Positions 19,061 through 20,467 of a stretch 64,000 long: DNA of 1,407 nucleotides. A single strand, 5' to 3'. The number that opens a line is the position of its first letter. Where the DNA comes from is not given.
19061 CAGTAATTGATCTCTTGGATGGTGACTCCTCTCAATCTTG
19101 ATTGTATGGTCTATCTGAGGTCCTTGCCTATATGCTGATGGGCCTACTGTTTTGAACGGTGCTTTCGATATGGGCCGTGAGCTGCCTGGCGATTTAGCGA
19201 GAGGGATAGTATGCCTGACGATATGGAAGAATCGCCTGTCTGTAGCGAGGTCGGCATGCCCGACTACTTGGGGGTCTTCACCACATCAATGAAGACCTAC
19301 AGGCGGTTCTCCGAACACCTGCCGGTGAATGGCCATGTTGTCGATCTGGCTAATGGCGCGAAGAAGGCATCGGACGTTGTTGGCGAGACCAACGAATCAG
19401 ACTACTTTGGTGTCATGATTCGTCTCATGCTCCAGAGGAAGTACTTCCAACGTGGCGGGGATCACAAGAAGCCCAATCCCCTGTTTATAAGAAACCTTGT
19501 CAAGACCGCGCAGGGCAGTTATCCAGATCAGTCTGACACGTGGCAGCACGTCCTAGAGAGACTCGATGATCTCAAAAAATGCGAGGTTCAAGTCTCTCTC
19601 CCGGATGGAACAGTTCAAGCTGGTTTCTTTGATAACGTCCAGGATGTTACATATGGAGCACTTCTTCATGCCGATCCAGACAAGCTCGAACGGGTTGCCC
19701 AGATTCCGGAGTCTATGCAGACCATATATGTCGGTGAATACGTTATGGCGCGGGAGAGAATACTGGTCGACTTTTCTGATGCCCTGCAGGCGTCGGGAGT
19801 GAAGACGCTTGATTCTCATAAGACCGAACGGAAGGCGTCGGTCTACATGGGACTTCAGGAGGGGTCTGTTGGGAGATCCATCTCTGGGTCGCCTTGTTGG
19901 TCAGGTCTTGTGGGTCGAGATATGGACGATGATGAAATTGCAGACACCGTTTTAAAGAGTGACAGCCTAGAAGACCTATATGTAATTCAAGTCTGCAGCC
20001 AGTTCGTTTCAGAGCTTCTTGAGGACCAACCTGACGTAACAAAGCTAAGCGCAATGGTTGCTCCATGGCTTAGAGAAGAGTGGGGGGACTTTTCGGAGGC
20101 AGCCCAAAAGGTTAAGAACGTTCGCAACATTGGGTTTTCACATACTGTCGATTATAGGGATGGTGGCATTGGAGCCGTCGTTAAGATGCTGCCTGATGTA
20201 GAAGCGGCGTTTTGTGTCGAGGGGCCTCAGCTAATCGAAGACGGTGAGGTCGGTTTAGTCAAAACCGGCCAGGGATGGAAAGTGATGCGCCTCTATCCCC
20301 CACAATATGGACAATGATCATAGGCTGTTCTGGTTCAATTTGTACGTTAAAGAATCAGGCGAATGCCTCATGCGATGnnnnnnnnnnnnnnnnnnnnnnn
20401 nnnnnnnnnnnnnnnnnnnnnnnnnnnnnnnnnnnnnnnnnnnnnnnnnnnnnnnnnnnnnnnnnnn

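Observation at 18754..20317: Unknown two-gene cassette (115 aa acidic + 368 aa) in the integrase-proximal cargo slot of the ICE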

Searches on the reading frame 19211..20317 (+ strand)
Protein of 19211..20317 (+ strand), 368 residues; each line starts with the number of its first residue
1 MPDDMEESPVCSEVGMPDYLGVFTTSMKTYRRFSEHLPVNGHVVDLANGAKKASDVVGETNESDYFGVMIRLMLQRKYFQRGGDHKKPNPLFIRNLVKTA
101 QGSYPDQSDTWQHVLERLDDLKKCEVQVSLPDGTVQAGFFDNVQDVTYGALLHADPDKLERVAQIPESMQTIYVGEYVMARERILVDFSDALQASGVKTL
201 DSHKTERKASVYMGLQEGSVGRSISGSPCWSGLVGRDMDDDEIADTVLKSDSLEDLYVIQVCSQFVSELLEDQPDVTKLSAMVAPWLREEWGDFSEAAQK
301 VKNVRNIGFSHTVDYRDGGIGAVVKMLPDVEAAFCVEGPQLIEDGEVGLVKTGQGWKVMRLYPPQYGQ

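Call 3: search_protein_families(library=pfam, proteins=[window:19211-20317:+], max_evalue=0.1)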
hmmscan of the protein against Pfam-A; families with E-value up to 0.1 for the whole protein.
window:19211-20317:+ (368 aa): 0 families

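Call 4: search_protein_families(library=padloc, proteins=[window:19211-20317:+], max_evalue=0.1)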
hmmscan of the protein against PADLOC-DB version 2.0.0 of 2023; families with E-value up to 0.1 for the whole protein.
window:19211-20317:+ (368 aa): 1 family
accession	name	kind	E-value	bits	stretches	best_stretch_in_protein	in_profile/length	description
PDLC04345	PDC-M03A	-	0.015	12.6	1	79-148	226-295/302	-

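Call 8: search_protein_families(library=ncbifam, proteins=[window:19211-20317:+], max_evalue=1)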
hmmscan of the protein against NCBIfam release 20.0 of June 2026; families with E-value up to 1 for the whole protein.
window:19211-20317:+ (368 aa): 0 families

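Call 9: search_protein_families(library=phrogs, proteins=[window:19211-20317:+], max_evalue=1)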
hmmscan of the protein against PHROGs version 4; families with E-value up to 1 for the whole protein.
window:19211-20317:+ (368 aa): 0 families

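Call 10: find_homologous_proteins(query=window:19211-20317:+)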
Query window:19211-20317:+ (368 aa): 18 proteins with E <= 0.001 among 5884 candidates.
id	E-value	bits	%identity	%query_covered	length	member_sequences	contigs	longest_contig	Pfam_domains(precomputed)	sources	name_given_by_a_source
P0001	2.9e-139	482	100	58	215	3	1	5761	-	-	-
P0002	6.2e-117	409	53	94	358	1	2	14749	-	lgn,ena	-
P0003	2.1e-115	404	53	97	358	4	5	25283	-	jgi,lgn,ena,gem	-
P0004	7.8e-83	297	44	94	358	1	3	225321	-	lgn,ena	-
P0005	1.6e-55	207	35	93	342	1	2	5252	-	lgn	-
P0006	4.7e-47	179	33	92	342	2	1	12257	-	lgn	-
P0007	3.8e-46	176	34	92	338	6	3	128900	-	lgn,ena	-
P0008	2.0e-44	170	34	92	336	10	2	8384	-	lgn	-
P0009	1.7e-43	167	34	92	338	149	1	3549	-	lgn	-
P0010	5.8e-43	166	33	92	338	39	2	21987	-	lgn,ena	-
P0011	1.5e-42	164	34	92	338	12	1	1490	-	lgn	-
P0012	1.2e-41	161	32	92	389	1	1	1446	-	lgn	-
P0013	2.1e-38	151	31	88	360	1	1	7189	-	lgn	-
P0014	5.0e-36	143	29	93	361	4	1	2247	-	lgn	-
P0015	7.1e-35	139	31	90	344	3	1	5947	-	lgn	-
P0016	4.9e-34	136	29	92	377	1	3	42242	-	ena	-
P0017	8.4e-33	132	29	92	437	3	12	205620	PF01381.29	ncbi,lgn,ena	-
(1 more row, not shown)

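Call 15: find_encoding_contigs(protein=P0004, flank=8000, max_places=3)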
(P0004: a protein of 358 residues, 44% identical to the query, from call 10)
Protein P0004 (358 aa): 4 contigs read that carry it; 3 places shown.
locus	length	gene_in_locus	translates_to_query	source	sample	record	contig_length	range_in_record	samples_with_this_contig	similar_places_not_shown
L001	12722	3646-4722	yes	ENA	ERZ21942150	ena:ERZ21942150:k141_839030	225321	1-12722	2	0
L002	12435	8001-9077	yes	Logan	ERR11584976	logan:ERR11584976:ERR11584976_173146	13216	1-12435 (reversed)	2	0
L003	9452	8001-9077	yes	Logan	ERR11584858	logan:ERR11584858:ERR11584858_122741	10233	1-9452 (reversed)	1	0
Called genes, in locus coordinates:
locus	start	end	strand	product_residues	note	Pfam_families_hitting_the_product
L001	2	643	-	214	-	?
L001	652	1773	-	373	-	-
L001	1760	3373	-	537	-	PF12161:HsdM_N, PF02384:N6_Mtase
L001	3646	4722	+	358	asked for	-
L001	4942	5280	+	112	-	PF01910:Thiamine_BP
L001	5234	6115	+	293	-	PF00528:BPD_transp_1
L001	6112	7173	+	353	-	PF09084:NMT1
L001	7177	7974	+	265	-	PF00005:ABC_tran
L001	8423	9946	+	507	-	PF00251:Glyco_hydro_32N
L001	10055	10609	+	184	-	-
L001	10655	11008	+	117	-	-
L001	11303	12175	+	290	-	PF01116:F_bP_aldolase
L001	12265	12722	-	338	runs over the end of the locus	PF03547:Mem_trans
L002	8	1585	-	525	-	PF13271:DUF4062 (faint)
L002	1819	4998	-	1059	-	PF04313:HSDR_N, PF04851:ResIII, PF18766:SWI2_SNF2, PF22679:T1R_D3-like, PF11867:T1RH-like_C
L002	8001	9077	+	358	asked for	-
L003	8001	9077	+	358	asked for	-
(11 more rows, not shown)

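Call 16: find_encoding_contigs(protein=P0017, flank=8000, max_places=4)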
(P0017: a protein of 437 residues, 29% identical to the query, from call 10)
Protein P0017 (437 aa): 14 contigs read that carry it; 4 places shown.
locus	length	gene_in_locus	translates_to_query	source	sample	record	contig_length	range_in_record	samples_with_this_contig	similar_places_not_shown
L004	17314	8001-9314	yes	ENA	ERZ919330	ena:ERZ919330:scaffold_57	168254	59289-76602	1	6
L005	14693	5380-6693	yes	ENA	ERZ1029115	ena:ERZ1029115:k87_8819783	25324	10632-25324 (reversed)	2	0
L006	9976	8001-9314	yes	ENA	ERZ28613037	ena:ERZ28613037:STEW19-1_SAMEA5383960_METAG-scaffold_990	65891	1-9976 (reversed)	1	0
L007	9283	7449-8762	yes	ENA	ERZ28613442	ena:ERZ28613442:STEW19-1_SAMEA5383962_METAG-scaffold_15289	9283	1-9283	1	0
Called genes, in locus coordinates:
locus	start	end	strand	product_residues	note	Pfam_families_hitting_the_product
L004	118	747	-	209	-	PF01370:Epimerase, PF16363:GDP_Man_Dehyd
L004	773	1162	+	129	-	PF18451:CdiA_C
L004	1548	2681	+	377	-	PF10551:MULE (faint)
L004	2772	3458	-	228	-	-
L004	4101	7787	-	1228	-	PF25199:nSTAND_NTPase5 (faint)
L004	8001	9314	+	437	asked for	PF01381:HTH_3 (weak)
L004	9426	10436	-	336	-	PF01073:3Beta_HSD, PF01370:Epimerase, PF02719:Polysacc_synt_2, PF04321:RmlD_sub_bind, PF16363:GDP_Man_Dehyd, PF07993:NAD_binding_4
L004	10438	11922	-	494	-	PF00908:dTDP_sugar_isom, PF01370:Epimerase, PF04321:RmlD_sub_bind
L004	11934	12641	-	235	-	-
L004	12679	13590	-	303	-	PF00892:EamA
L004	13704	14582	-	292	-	PF12541:DUF3737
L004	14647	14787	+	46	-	-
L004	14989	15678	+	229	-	PF01872:RibD_C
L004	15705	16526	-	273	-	PF08282:Hydrolase_3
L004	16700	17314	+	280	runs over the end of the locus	-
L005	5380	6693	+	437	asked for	PF01381:HTH_3 (weak)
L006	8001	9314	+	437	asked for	PF01381:HTH_3 (weak)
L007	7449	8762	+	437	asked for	PF01381:HTH_3 (weak)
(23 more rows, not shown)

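Call 17: find_encoding_contigs(protein=P0007, flank=8000, max_places=3)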
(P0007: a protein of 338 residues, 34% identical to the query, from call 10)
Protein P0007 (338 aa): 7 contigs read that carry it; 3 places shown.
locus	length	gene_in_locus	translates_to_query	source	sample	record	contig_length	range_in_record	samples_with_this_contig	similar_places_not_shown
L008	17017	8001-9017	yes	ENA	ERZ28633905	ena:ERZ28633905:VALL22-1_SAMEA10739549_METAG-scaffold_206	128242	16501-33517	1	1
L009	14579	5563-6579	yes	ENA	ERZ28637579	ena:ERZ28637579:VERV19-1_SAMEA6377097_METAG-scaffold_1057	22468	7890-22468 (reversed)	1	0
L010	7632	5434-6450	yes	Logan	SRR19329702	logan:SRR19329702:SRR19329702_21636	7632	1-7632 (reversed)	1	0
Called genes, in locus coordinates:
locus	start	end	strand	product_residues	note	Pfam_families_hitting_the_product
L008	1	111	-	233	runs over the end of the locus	PF06541:ABC_trans_CmpB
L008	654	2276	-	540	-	PF13354:Beta-lactamase2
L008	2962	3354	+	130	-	-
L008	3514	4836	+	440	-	PF01595:CNNM, PF00571:CBS (weak), PF03471:CorC_HlyC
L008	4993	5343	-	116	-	PF14213:DUF4325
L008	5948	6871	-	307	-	-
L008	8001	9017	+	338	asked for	-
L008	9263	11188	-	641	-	PF13589:HATPase_c_3, PF02518:HATPase_c (weak), PF00183:HSP90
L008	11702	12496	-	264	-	PF03807:F420_oxidored, PF14748:P5CR_dimer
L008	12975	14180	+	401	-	PF00535:Glycos_transf_2, PF10111:Glyco_tranf_2_2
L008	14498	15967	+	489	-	PF04326:SLFN_AlbA_2, PF13749:HATPase_c_4, PF21247:Fic-like_C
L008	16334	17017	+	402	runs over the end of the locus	PF02661:Fic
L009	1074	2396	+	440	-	PF01595:CNNM, PF00571:CBS (weak), PF03471:CorC_HlyC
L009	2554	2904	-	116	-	PF14213:DUF4325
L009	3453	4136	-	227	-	-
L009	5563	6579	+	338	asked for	-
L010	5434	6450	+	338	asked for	-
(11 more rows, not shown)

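Call 18: find_encoding_contigs(protein=P0003, flank=8000, max_places=4)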
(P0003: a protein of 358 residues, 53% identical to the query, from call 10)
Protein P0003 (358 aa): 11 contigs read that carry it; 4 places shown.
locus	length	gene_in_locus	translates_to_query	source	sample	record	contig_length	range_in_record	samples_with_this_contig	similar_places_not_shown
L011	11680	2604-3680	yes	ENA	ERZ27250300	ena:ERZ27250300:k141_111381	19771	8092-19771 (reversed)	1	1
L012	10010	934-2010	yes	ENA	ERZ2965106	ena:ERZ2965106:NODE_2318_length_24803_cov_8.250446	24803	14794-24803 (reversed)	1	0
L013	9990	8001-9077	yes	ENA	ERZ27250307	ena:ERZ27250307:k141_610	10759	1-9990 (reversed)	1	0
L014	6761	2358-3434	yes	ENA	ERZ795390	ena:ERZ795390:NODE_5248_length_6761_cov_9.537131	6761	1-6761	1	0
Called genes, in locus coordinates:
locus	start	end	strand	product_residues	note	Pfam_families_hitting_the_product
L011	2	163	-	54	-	?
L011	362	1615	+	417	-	PF13936:HTH_38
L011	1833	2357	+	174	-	PF13020:NOV_C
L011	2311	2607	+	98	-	-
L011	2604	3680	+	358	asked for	-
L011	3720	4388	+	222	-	-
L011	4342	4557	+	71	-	-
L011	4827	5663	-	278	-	PF14355:Abi_C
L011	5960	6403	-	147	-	PF02021:UPF0102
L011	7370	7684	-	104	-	-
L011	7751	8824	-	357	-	PF03054:tRNA_Me_trans, PF20259:tRNA_Me_trans_M, PF20258:tRNA_Me_trans_C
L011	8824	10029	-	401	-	PF00266:Aminotran_5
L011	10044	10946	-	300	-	PF06541:ABC_trans_CmpB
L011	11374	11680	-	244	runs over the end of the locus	PF01740:STAS, PF13466:STAS_2, PF13581:HATPase_c_2, PF02518:HATPase_c (weak)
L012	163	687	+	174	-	PF13020:NOV_C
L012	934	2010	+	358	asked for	-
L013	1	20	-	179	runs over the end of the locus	-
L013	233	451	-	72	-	-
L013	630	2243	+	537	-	PF02976:MutH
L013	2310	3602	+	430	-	PF00145:DNA_methylase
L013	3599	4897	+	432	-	-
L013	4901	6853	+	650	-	PF00176:SNF2-rel_dom, PF00270:DEAD (faint), PF04851:ResIII (weak), PF00271:Helicase_C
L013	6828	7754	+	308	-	PF13020:NOV_C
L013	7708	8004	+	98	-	-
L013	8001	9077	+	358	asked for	-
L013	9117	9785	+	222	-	-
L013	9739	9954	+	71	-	-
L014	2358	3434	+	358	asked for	-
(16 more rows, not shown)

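Call 23: find_encoding_contigs(protein=P0002, flank=8000, max_places=3)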
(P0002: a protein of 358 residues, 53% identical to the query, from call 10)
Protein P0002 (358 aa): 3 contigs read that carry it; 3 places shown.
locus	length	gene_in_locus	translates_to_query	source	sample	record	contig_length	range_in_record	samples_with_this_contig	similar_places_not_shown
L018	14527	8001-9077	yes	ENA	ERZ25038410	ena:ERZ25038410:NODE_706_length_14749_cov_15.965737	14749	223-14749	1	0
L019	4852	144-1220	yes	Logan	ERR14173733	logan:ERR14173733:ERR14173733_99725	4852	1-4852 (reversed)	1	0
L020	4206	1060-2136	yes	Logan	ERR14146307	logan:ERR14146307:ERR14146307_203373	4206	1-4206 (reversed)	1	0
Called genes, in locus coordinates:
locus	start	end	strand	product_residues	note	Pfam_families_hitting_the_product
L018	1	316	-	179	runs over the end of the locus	?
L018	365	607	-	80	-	-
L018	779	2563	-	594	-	-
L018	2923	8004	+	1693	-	PF13156:Mrr_cat_2, PF00270:DEAD (faint), PF04851:ResIII, PF00271:Helicase_C, PF22240:ISP_coupler, PF02384:N6_Mtase, PF07669:Eco57I (weak), PF18135:Type_ISP_C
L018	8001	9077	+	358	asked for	-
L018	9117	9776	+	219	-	-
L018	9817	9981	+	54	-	-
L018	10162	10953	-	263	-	PF14355:Abi_C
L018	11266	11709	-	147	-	PF02021:UPF0102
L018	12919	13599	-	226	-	-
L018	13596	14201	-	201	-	-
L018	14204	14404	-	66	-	PF12728:HTH_17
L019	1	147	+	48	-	?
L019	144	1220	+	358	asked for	-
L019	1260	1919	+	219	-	-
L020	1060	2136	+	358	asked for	-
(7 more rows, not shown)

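Call 24: predict_structure(alignment_id=A1)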
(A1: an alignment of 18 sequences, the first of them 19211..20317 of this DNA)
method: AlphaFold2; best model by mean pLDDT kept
length: 368 residues; sequences in the alignment: 18
mean_pLDDT: 84.5   pTM: 0.67
mean pLDDT of the five models: 84.5, 84.3, 81.1, 80.6, 76.5
residues with pLDDT >= 90: 167; 70-90: 162; 50-70: 22; < 50: 17
segments of 3 or more residues with pLDDT < 50: 1-8, 10-16
pLDDT, mean of each block of 10 residues (from residue 1): 36 54 93 87 81 82 92 92 71 93 91 92 81 80 83 86 89 90 95 89 66 67 81 88 80 91 96 94 96 93 89 92 93 87 91 96 71
secondary structure, 60 per line:
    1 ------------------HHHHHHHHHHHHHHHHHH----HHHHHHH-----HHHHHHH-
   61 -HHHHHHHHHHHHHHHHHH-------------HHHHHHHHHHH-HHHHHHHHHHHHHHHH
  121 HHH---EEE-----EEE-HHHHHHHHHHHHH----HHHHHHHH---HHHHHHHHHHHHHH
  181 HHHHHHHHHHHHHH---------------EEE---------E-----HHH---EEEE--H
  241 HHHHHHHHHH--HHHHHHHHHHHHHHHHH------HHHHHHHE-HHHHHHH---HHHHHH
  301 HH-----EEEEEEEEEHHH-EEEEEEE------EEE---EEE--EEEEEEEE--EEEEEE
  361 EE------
elements in order: H19-36 H41-47 H53-59 H62-79 H93-103 H105-123 E127-129 E135-137 H139-151 H156-163 H167-194 E210-212 E234-237 H240-250 H253-269 H276-282 H285-291 H295-302 E308-316 E321-327 E334-336 E340-342 E345-352 E355-362

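Call 26: search_protein_representatives(alignment_id=A1)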
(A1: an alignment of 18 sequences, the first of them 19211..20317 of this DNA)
Query: 18 sequences, 352 profile positions. Proteins with E-value up to 0.001 (for the whole library): 257; up to 1e-10: 151; up to 1e-30: 90. The best 150 are listed.
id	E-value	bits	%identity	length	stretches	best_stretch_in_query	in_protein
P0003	1.9e-133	461.4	-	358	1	4-351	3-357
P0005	1.4e-130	452.0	-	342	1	10-348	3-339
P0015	2.3e-125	434.8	-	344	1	21-350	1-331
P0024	2.0e-118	412.0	-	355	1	8-348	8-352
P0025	4.4e-118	410.9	-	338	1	9-347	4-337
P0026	3.9e-114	397.9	-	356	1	7-348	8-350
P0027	1.9e-106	372.6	-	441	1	5-347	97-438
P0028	2.0e-100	352.8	-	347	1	9-348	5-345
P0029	1.6e-96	340.0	-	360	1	8-349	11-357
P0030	3.1e-96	339.0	-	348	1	8-347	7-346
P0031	1.9e-93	329.9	-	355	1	11-348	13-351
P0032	1.7e-91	323.4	-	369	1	14-348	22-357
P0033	1.2e-90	320.6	-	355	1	6-348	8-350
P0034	3.5e-89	315.8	-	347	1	9-348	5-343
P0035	4.8e-88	312.1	-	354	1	4-348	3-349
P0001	1.6e-68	247.9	-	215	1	8-200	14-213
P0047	5.1e-64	233.0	-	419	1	69-346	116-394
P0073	1.9e-50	188.4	-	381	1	9-342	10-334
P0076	3.9e-49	184.1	-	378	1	14-345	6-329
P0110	4.8e-29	118.0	-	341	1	39-346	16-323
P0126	4.1e-20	88.6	-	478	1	62-194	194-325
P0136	3.2e-17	79.1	-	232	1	46-169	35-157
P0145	5.2e-15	71.9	-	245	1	46-158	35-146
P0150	1.4e-14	70.5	-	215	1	246-346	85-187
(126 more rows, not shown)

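Call 28: fold_search(model_id=the predicted structure, library=pdb)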
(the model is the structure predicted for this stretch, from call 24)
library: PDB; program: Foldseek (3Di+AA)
matches with E <= 10: 428; with E <= 0.001: 0
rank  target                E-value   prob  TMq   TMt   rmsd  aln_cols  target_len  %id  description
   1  7sjy_B                1.1e-02  0.98  0.18  0.21   9.0       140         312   13  Crystal structure of Clostridium thermocellum RsgI9 S1C-NTF2 bi-domain (released 2022-03-02)
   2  7sjy_A                1.7e-02  0.98  0.19  0.21   7.8       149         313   13  Crystal structure of Clostridium thermocellum RsgI9 S1C-NTF2 bi-domain (released 2022-03-02)
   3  5d9r                  2.5e-02  1.00  0.20  0.48   8.1       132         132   10  Crystal structure of a conserved domain in the intermembrane space region of the plastid division protein ARC6 (released 2015-11-11)
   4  2jq5_MODEL_1_A        2.6e-02  0.99  0.19  0.47   9.0       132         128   11  Solution structure of RPA3114, a SEC-C motif containing protein from Rhodopseudomonas palustris; Northeast Str (released 2007-06-26)
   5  5u9o_A                2.6e-02  0.93  0.16  0.35  11.2       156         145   15  Cocrystal structure of the intermembrane space region of the plastid division proteins PARC6 and PDV1 (released 2017-12-20)
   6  5had                  2.7e-02  1.00  0.20  0.49   8.1       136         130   10  Crystal structure of intermembrane space region of chloroplast protein ARC6 (released 2017-01-18)
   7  3cnx_B                2.9e-02  0.99  0.20  0.43   8.4       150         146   17  CRYSTAL STRUCTURE OF A PUTATIVE DEHYDRATASE FROM THE NTF2-LIKE FAMILY (SAV_4671) FROM STREPTOMYCES AVERMITILIS AT 2.10 (released 2008-04-08)
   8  7o21_A                2.9e-02  0.92  0.19  0.24  15.7       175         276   16  Structure of Bdellovibrio bacteriovorus Bd1075 (released 2021-04-21)
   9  5kpe_MODEL_1_A        3.5e-02  0.89  0.17  0.37   8.1       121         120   15  Solution NMR Structure of Denovo Beta Sheet Design Protein, Northeast Structural Genomics Consortium (NESG) Ta (released 2016-09-21)
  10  9vxg_A                3.7e-02  0.97  0.18  0.41   9.1       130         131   11  ROS-Sensing Transcription Factor YchJ Regulates the RssB-RpoS Pathway to Protect Salmonella Against Oxidative Attack b (released 2025-08-06)
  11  5u9o_F                3.9e-02  0.89  0.17  0.36  10.7       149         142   13  Cocrystal structure of the intermembrane space region of the plastid division proteins PARC6 and PDV1 (released 2017-12-20)
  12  8dte                  3.9e-02  0.77  0.13  0.26  12.5       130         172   12  Crystal Structure of a toluene tolerance periplasmic transport protein from Neisseria gonorrhoeae (released 2022-08-10)
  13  5u9l_B                4.4e-02  0.87  0.17  0.36  12.6       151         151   14  Crystal structure of the intermembrane space region of the plastid division protein PARC6 (released 2017-12-20)
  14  3ef8_A                5.7e-02  0.93  0.19  0.39  10.1       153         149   16  Crystal structure of Putative Scytalone Dehydratase (YP_496742.1) from NOVOSPHINGOBIUM AROMATICIVORANS DSM 12444 at 1. (released 2008-09-30)
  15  7aed_B                5.7e-02  0.92  0.17  0.36   9.0       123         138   11  VirB8 domain of PrgL from Enterococcus faecalis pCF10 (released 2020-11-18)
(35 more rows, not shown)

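Call 29: find_related_loci(query=A1, collection=genome_contigs, flank=10000)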
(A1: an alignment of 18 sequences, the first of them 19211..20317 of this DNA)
Query A1 (368 aa) in genome_contigs; peptide patterns used: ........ (x = any residue, [..] = any of these).
39 stretches matched a pattern; 15 encode a relative of the query (tblastn E <= 1e-3); 15 distinct loci.
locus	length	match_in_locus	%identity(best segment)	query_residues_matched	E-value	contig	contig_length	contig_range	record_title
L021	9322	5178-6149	35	22-358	3e-56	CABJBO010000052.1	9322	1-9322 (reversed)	Coriobacteriaceae bacterium isolate MGYG-HGUT-00158 genome assembly, contig: AF05-9.Scaf52, whole genome shotgun sequenc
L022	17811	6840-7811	35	22-358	3e-56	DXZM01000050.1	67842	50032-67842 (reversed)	MAG TPA_asm: Collinsella sp. isolate HRGM_Genome_0451 HRGM_Genome_0451_50, whole genome shotgun sequence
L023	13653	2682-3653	35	22-358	2e-56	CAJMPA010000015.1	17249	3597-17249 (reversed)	TPA_asm: uncultured bacterium isolate SRR413644-bin.13 genome assembly, contig: NODE_1436_length_17249_cov_2.731651, who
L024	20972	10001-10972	35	22-358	3e-56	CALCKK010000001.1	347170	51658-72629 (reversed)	MAG TPA_asm: uncultured Collinsella sp. isolate ERR1600746_bin.67_CONCOCT_v1.1_MAG genome assembly, contig: ERZ1304063.6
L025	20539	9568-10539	35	22-358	3e-56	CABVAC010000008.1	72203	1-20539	MAG TPA_asm: uncultured Collinsella sp. isolate MGYG-HGUT-04542 genome assembly, contig: GUT_GENOME282223_8, whole genom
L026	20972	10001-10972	35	22-358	3e-56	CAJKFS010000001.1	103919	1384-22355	MAG TPA_asm: uncultured Collinsella sp. isolate SRR2912790-bin.15 genome assembly, contig: NODE_35_length_103919_cov_6.9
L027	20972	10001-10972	36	22-358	5e-56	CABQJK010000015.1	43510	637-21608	MAG TPA_asm: uncultured Collinsella sp. isolate MGYG-HGUT-00641 genome assembly, contig: GUT_GENOME019319_15, whole geno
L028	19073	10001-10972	34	22-358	2e-53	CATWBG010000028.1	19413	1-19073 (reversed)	MAG TPA_asm: uncultured Collinsella sp. isolate ERR10960941_bin.10_MetaWRAP_v1.3_MAG genome assembly, contig: ERZ1853443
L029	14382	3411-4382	32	22-358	6e-53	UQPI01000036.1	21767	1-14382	uncultured Collinsella sp. isolate UMGS512 genome assembly, contig: NODE_500_length_21767_cov_3.31158, whole genome shot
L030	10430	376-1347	33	22-358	3e-50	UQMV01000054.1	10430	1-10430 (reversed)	uncultured Collinsella sp. isolate UMGS446 genome assembly, contig: NODE_4294_length_10430_cov_5.669108, whole genome sh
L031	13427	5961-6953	34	22-363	4e-48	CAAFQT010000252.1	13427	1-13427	MAG TPA_asm: uncultured Collinsella sp., isolate HGM04261, WGS project CAAFQT010000000 data, contig: SRS290676_12_k119_2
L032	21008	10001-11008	27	15-358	4e-35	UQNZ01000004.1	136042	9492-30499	uncultured Eggerthella sp. isolate UMGS468 genome assembly, contig: NODE_25_length_136042_cov_10.114960, whole genome sh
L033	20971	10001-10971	33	22-358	2e-45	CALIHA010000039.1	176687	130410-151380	MAG TPA_asm: uncultured Collinsella sp. isolate SRR7721896_bin.15_CONCOCT_v1.1_MAG genome assembly, contig: ERZ1311197.3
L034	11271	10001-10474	31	18-182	2e-19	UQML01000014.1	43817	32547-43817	uncultured Eggerthella sp. isolate UMGS431 genome assembly, contig: NODE_37_length_43817_cov_9.879256, whole genome shot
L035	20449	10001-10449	35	59-214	3e-17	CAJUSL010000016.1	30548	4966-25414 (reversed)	MAG TPA_asm: uncultured Eggerthellaceae bacterium isolate MGBC166049 genome assembly, contig: MGBC166049.16, whole genom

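Call 30: search_protein_families(library=pfam, proteins=[L013:3599-4897:+, L004:4101-7787:-, L008:5948-6871:-, L018:779-2563:-], max_evalue=1)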
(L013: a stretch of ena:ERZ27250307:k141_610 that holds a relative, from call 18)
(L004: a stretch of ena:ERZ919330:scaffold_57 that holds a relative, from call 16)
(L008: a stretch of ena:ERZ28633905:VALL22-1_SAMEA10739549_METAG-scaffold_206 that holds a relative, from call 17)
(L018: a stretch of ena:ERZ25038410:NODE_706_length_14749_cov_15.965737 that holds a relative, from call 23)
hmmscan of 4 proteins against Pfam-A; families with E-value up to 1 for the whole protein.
L013:3599-4897:+ (432 aa): 3 families
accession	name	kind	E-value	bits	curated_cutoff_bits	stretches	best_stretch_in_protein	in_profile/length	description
PF16916.11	ZT_dimer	-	0.13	12.7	26.7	1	330-376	5-51/78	Dimerisation domain of Zinc Transporter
PF22233.2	PhyR_sigma-like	-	0.18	12.1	27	1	197-220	18-41/50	Response regulator PhyR, sigma-like domain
PF08281.18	Sigma70_r4_2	-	0.23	11.6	25.7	1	197-219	25-47/54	Sigma-70, region 4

L004:4101-7787:- (1228 aa): 12 families
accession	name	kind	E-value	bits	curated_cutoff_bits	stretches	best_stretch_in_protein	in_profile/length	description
PF25199.1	nSTAND_NTPase5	-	1.9e-05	25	34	1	206-306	25-134/145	Novel STAND NTPase 5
PF13191.12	AAA_16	-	0.00024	22.1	32.6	1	199-243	2-51/167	AAA ATPase domain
PF20720.3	nSTAND3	-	0.00026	21.2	27.2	1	206-264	7-64/155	Novel STAND NTPase 3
PF20703.3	nSTAND1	-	0.00078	19.6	27.1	1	191-230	8-47/379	Novel STAND NTPase 1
PF20366.3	DUF6661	-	0.025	14.9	27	1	185-254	48-116/174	Family of unknown function (DUF6661)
PF13481.12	AAA_25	-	0.038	14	27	1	200-249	16-63/195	AAA domain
PF01637.24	ATPase_2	-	0.041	14.1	33.2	1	202-260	4-64/225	ATPase domain predominantly from Archaea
PF13401.12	AAA_22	-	0.069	13.9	27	1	215-250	4-33/130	AAA domain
PF04851.21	ResIII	-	0.11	12.9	22.5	1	217-250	24-57/164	Type III restriction enzyme, res subunit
PF09848.15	SLFN-g3_helicase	-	0.16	11.7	24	1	217-259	2-46/354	Schlafen group 3, DNA/RNA helicase domain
PF25201.1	nSTAND6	-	0.23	12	27.7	1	201-248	3-49/148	Novel STAND NTPase 6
PF13245.12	AAA_19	-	0.26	11.9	25.1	0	212-245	7-40/134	AAA domain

L008:5948-6871:- (307 aa): 1 family
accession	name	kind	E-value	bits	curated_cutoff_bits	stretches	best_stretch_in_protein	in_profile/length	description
PF06784.16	UPF0240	-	0.021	15.3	25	0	223-267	62-104/173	Uncharacterised protein family (UPF0240)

L018:779-2563:- (594 aa): 3 families
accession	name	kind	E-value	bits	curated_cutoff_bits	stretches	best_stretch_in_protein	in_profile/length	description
PF14280.11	DUF4365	-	0.00019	21.9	24.3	1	10-104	2-94/139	Domain of unknown function (DUF4365)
PF14783.12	BBS2_Mid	-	0.03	14.9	27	1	163-219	7-61/108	Ciliary BBSome complex subunit 2, middle region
PF19765.4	DUF6252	-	0.19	12.4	27.2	1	162-221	4-64/124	Family of unknown function (DUF6252)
